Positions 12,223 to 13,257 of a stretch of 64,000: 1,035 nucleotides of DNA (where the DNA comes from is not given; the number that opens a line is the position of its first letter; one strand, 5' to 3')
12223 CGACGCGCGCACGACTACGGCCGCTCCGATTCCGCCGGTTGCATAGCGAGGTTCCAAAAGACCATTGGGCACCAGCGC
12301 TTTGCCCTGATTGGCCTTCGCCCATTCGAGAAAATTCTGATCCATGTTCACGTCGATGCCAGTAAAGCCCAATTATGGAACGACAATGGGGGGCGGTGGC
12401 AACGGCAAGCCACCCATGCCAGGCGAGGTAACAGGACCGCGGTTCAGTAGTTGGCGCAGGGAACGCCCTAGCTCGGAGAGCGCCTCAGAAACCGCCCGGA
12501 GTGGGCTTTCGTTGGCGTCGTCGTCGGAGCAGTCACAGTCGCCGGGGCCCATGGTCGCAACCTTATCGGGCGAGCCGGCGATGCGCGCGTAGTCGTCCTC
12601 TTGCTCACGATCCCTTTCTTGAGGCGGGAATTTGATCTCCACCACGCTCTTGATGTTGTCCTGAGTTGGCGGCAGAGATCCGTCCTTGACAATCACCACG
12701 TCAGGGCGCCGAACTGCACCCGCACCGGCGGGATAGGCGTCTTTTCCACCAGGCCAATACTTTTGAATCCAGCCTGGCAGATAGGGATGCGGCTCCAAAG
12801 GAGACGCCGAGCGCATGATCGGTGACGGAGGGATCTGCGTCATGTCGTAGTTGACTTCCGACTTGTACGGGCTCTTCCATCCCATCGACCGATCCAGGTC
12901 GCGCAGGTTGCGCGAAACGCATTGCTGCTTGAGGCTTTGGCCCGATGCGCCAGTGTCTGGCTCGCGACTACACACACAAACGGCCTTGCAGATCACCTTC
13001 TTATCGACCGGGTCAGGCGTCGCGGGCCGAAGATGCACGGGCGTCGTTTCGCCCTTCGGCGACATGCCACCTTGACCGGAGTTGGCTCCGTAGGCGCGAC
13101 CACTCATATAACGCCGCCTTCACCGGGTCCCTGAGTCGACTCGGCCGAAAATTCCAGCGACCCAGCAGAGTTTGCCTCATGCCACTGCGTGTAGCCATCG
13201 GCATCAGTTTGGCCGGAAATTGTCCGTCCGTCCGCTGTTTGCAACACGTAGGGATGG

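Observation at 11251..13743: Prophage-borne T6SS-type effector cassette: PAAR protein, PD-(D/E)XK nuclease toxin, immunity protein, with a possible SOS box upstream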

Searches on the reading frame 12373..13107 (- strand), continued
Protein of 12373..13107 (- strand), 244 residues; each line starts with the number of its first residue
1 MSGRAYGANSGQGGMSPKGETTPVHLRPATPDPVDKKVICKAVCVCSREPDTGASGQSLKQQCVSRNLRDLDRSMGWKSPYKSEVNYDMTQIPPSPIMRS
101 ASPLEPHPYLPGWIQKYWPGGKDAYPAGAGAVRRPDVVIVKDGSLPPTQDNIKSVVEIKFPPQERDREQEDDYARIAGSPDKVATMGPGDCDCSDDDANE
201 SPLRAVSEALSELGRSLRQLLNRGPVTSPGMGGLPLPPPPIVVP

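Call 69: find_related_loci(query=A2, collection=viral_contigs, flank=8000)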
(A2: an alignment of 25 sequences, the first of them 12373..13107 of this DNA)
Query A2 (244 aa) in viral_contigs; peptide patterns used: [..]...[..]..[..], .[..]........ (x = any residue, [..] = any of these).
364 stretches matched a pattern; 37 encode a relative of the query (tblastn E <= 1e-3); 37 distinct loci.
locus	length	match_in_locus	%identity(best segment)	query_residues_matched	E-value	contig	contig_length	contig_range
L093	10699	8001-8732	100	1-244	2e-162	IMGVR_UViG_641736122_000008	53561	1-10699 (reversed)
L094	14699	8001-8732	100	1-244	2e-162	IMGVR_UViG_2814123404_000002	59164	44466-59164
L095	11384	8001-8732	97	1-244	8e-158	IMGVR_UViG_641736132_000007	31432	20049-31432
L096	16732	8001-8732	97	1-244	8e-158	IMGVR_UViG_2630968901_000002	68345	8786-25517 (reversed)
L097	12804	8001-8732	97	1-244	2e-157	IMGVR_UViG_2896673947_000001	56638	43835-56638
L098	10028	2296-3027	97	1-244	5e-157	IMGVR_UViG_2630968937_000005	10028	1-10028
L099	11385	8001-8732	96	1-244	6e-157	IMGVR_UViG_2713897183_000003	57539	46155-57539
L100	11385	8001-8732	97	1-244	9e-157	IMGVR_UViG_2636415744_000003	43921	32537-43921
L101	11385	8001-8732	97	1-244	8e-157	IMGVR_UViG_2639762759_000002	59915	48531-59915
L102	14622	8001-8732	96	1-244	1e-156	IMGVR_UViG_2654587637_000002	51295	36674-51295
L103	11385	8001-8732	96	1-244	2e-156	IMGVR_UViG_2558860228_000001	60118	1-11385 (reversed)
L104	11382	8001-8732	96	1-244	4e-156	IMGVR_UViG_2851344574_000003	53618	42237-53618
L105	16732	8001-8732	96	1-244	3e-156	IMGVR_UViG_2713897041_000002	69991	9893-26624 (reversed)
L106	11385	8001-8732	96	1-244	3e-156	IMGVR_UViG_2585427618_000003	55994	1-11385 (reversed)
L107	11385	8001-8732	96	1-244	3e-156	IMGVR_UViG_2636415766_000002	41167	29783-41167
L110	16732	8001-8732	96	1-244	3e-156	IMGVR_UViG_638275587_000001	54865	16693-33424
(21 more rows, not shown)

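Call 80: search_protein_families(library=padloc, proteins=[window:12373-13107:-], max_evalue=0.01)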
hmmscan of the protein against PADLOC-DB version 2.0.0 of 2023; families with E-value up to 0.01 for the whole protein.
window:12373-13107:- (244 aa): 0 families

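Call 81: search_protein_families(library=padloc, proteins=[window:12373-13107:-], max_evalue=10)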
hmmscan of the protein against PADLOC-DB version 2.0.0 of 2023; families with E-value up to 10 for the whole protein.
window:12373-13107:- (244 aa): 0 families

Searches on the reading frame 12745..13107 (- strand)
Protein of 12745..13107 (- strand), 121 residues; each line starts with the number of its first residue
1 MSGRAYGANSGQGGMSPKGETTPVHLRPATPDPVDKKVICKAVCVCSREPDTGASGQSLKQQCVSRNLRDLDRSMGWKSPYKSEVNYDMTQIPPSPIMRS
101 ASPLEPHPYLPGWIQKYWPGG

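Call 79: search_protein_families(library=pfam, proteins=[window:12745-13107:-], max_evalue=10)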
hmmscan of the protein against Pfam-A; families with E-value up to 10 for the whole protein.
seq(121 aa): 0 families
